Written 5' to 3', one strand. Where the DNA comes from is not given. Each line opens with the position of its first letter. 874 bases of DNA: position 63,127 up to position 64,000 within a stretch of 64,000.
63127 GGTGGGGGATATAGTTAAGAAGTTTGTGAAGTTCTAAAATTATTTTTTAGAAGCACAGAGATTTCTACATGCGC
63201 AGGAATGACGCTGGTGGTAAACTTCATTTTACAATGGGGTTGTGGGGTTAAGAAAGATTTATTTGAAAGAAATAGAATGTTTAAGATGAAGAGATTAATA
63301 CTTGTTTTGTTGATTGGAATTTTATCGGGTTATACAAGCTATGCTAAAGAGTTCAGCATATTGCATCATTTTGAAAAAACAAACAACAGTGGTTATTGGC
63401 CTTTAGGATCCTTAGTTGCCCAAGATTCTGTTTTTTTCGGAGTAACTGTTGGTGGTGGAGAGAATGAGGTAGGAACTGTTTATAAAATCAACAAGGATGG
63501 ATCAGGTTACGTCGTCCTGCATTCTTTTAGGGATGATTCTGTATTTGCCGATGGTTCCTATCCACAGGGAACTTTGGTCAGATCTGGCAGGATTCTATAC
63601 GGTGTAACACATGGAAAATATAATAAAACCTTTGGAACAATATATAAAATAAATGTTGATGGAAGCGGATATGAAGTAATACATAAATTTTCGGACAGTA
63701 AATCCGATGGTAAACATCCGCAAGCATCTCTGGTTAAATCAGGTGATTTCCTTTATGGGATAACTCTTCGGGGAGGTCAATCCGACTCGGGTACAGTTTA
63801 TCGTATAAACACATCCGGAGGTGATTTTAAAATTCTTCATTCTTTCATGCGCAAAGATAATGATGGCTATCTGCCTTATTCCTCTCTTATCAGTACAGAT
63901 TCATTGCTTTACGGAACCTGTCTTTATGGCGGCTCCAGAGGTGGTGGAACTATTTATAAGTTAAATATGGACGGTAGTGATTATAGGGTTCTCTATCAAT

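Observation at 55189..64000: Tandem array of at least four T9SS-sorted surface proteins combining Gloeo_Verruco/beta-propeller repeats with legume-type lectin domains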

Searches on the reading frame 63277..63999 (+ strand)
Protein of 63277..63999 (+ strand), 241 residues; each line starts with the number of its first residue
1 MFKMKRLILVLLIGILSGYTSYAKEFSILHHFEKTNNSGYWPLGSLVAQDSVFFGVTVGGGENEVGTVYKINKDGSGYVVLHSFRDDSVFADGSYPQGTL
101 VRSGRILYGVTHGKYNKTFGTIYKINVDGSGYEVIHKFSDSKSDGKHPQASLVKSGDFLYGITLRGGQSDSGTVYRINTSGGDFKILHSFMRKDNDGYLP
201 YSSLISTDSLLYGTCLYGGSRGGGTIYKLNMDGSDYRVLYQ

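Call 8: search_protein_families(library=pfam, proteins=[window:63277-63999:+], max_evalue=0.01)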
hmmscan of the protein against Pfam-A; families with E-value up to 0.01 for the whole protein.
window:63277-63999:+ (241 aa): 0 families

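Call 9: search_protein_families(library=ncbifam, proteins=[window:63277-63999:+], max_evalue=0.01)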
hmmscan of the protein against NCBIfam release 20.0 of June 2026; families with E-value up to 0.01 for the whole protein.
window:63277-63999:+ (241 aa): 1 family
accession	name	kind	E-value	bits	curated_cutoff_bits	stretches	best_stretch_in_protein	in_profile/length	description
TIGR03803.2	Gloeo_Verruco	domain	6.7e-46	153.8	44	4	145-191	1-47/50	choice-of-anchor tandem repeat GloVer-containing protein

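Call 13: search_protein_families(library=pfam, proteins=[window:63277-63999:+], max_evalue=10)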
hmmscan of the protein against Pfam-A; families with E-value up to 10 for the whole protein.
window:63277-63999:+ (241 aa): 2 families
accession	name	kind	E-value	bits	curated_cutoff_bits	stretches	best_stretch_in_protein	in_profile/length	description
PF01157.24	Ribosomal_L21e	-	0.024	14.9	27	1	104-140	46-82/101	Ribosomal protein L21e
PF12508.14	Transposon_TraM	-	0.07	14.2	25.1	0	97-140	28-71/145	Conjugative transposon, TraM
